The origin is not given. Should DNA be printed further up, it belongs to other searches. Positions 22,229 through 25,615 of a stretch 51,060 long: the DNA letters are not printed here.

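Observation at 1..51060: The whole window is one perfect 51,060-bp reverse-complement palindrome (2 x 25,530 bp, zero spacer)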

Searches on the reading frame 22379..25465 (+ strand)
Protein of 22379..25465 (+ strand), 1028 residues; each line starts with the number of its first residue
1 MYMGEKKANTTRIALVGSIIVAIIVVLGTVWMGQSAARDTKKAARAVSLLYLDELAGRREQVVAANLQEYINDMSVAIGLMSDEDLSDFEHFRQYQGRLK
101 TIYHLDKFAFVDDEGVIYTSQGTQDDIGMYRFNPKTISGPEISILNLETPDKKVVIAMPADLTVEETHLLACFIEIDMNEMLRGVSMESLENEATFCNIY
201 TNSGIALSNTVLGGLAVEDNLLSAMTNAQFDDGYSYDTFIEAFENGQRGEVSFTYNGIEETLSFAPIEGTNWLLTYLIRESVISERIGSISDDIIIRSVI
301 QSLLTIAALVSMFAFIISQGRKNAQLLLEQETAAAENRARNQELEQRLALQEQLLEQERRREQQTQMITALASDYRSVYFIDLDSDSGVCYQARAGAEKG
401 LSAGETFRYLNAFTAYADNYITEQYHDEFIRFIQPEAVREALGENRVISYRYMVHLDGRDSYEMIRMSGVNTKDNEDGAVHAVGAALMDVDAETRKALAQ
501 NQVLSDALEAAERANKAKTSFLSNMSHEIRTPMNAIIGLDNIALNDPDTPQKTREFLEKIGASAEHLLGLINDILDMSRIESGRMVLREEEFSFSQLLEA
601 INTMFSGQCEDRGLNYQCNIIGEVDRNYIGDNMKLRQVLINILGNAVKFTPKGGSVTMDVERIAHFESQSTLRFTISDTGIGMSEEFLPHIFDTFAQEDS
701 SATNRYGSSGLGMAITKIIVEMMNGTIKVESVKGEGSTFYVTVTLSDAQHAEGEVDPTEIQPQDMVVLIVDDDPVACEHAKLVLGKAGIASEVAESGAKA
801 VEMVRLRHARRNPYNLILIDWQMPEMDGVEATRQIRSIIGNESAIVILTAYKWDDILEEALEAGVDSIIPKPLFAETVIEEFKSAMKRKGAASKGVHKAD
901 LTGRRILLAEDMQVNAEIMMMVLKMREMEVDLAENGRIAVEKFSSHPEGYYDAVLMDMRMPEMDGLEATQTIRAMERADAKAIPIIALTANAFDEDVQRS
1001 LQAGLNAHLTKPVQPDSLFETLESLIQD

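Call 7: search_protein_families(library=pfam, proteins=[window:22379-25465:+])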
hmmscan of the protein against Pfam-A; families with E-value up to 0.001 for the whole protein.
window:22379-25465:+ (1028 aa): 5 families
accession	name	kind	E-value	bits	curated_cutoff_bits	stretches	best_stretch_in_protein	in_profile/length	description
PF00072.30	Response_reg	-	8.7e-47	158.3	30.2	2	906-1022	1-110/111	Response regulator receiver domain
PF02518.31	HATPase_c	-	4.6e-27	95.1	26.4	1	630-745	1-109/111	Histidine kinase-, DNA gyrase B-, and HSP90-like ATPase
PF00512.31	HisKA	-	2.8e-18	66.2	26.9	1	517-583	1-66/66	His Kinase A (phospho-acceptor) domain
PF13589.12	HATPase_c_3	-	0.00015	22.2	25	1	664-763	26-124/137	Histidine kinase-, DNA gyrase B-, and HSP90-like ATPase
PF24896.1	Receiver_CRE1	-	0.00094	19.9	27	0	763-886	5-135/136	AHK4/CRE1/WOL first receiver domain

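Call 8: find_encoding_contigs(protein=window:22379-25465:+, flank=10000, max_places=10)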
Protein window:22379-25465:+ (1028 aa): 3 contigs read that carry it; 1 place shown.
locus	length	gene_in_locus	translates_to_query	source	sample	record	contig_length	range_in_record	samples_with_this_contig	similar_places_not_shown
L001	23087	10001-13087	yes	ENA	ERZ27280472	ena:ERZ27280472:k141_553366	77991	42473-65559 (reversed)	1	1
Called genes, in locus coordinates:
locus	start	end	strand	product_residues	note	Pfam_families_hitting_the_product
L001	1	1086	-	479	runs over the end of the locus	PF00480:ROK (weak)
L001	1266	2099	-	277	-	PF05116:S6PP (faint), PF08282:Hydrolase_3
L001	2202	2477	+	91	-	-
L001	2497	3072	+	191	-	PF00265:TK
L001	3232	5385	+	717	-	PF00324:AA_permease, PF13520:AA_permease_2, PF00990:GGDEF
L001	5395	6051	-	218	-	PF00485:PRK, PF13238:AAA_18 (weak)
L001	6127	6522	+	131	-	PF09719:C_GCAxxG_C_C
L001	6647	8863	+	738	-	PF02302:PTS_IIB (weak), PF00480:ROK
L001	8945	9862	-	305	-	PF00132:Hexapep (faint)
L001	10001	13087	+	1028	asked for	PF00512:HisKA, PF02518:HATPase_c, PF00072:Response_reg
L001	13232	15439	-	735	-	-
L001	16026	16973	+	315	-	-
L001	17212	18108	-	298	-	PF00126:HTH_1, PF03466:LysR_substrate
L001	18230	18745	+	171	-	PF12682:Flavodoxin_4, PF03358:FMN_red (weak)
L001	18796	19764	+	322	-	PF00248:Aldo_ket_red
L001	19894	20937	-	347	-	PF01408:GFO_IDH_MocA, PF03447:NAD_binding_3 (faint), PF02894:GFO_IDH_MocA_C, PF22725:GFO_IDH_MocA_C3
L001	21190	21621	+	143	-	PF07883:Cupin_2 (weak)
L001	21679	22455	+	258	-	PF02627:CMD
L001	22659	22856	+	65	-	-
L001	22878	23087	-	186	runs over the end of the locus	PF00440:TetR_N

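Call 14: find_related_loci(query=window:22379-25465:+, collection=genome_contigs, flank=10000)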
Query window:22379-25465:+ (1028 aa) in genome_contigs; peptide patterns used: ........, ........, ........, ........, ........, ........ (x = any residue, [..] = any of these).
600 stretches matched a pattern (row limit reached: there are more); 592 encode a relative of the query (tblastn E <= 1e-3); the best 80 are kept; 80 distinct loci.
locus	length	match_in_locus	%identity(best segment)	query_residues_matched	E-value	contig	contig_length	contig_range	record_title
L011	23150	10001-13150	69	3-1027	0e+0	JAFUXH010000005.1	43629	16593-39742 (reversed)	MAG: Clostridia bacterium isolate RGIG4910 Roe_deer_Rumen-2__c4371, whole genome shotgun sequence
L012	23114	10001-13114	66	3-1027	0e+0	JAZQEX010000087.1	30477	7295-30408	MAG: Eubacterium sp. isolate T1900044633_TS20190099.MAGScoT_cleanbin_000044 SGB_1096_k141_687375, whole genome shotgun s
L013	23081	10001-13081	67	3-1028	0e+0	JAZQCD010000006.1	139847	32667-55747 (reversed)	MAG: Anaerovoracaceae bacterium isolate T1900044639_TS20190105.MAGScoT_cleanbin_000003 SGB_1221_k141_718415, whole genom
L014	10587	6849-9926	67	3-1027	0e+0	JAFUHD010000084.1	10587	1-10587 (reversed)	MAG: Clostridia bacterium isolate RGIG4490 Roe_deer_Omasum.Co__c205352, whole genome shotgun sequence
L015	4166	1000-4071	65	6-1027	0e+0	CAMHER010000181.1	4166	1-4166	MAG: uncultured Clostridia bacterium isolate SRR11784282_bin.26_metaWRAP_v1.3_MAG genome assembly, contig: ERZ12202942.2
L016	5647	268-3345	65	3-1026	0e+0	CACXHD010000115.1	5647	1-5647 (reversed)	MAG: uncultured Lachnospiraceae bacterium isolate RUG11252 genome assembly, contig: RUG11252_asm_115, whole genome shotg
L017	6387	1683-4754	65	6-1027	0e+0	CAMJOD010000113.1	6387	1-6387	MAG: uncultured Clostridia bacterium isolate SRR12081292_bin.9_metaWRAP_v1.3_MAG genome assembly, contig: ERZ12289771.23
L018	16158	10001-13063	65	9-1028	0e+0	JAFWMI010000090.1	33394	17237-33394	MAG: Atopobiaceae bacterium isolate RGIG5870 Sheep_Jejunum-2__c116359, whole genome shotgun sequence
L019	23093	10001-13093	65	3-1026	0e+0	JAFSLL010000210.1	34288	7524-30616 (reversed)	MAG: Oscillospiraceae bacterium isolate RGIG3250 Goat_Reticulum-3__c502843, whole genome shotgun sequence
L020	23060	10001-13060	65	6-1027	0e+0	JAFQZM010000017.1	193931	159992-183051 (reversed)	Bacterium isolate RGIG2292 Goat_Duodenum-5__c180918, whole genome shotgun sequence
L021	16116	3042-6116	64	6-1027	0e+0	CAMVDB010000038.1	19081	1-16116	MAG TPA_asm: uncultured Clostridia bacterium isolate SRR8387714_bin.58_metaWRAP_v1.3_MAG genome assembly, contig: ERZ142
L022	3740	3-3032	65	21-1027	0e+0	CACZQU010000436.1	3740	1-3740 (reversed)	MAG: uncultured Lachnospiraceae bacterium isolate RUG12865 genome assembly, contig: RUG12865_asm_436, whole genome shotg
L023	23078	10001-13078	66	6-1028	0e+0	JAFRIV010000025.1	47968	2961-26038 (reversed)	MAG: Oscillospiraceae bacterium isolate RGIG2509 Goat_Jejunum-3__c238684, whole genome shotgun sequence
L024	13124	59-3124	64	9-1027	0e+0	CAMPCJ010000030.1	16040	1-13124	MAG: uncultured Clostridia bacterium isolate SRR873610_bin.94_metaWRAP_v1.3_MAG genome assembly, contig: NODE_7099_lengt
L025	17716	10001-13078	65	5-1027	0e+0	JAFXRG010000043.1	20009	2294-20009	MAG: Clostridia bacterium isolate RGIG6673 Sheep_Rumen-1__c1075981, whole genome shotgun sequence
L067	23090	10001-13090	60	2-1026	0e+0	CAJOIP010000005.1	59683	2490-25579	uncultured Eggerthellaceae bacterium isolate Red_deer_4_mag_31 genome assembly, contig: scaffold_587, whole genome shotg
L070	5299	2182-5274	59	1-1028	0e+0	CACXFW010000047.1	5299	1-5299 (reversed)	MAG: uncultured Lachnospiraceae bacterium isolate RUG11222 genome assembly, contig: RUG11222_asm_47, whole genome shotgu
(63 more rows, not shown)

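Call 16: find_encoding_contigs(protein=window:22379-25465:+, flank=3200, max_places=10)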
Protein window:22379-25465:+ (1028 aa): 3 contigs read that carry it; 1 place shown.
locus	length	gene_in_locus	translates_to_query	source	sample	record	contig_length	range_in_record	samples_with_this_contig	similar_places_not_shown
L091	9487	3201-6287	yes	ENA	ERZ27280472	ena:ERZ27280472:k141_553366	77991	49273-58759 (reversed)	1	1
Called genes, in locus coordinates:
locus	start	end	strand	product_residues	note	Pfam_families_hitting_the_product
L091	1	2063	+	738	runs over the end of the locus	PF02302:PTS_IIB (weak), PF00480:ROK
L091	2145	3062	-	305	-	PF00132:Hexapep (faint)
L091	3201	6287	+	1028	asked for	PF00512:HisKA, PF02518:HATPase_c, PF00072:Response_reg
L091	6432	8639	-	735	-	-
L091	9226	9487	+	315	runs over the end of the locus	-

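Call 33: search_protein_families(library=pfam, proteins=[L001:13232-15439:-, L001:16026-16973:+], max_evalue=0.01)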
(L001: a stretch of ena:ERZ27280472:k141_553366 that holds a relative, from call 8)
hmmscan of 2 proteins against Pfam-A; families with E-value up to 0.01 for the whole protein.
L001:13232-15439:- (735 aa): 6 families
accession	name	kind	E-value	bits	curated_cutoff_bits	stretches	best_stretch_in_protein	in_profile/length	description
PF08323.17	Glyco_transf_5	-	5.3e-73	246.1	22.7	1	257-493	2-238/239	Starch synthase catalytic domain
PF00534.26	Glycos_transf_1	-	1.9e-17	63.8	26.4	1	546-706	10-166/172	Glycosyl transferases group 1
PF13692.12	Glyco_trans_1_4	-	1.4e-12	48.5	27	1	552-693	2-138/142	Glycosyl transferases group 1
PF13439.12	Glyco_transf_4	-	8.1e-06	26.4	28.5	1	271-481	2-150/170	Glycosyltransferase Family 4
PF05887.16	Trypan_PARP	-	0.00031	21.2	100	1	196-249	59-112/134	Procyclic acidic repetitive protein (PARP)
PF13579.12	Glyco_trans_4_4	-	0.0053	17.6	29.7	0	374-476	65-139/158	Glycosyl transferase 4-like domain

L001:16026-16973:+ (315 aa): 0 families
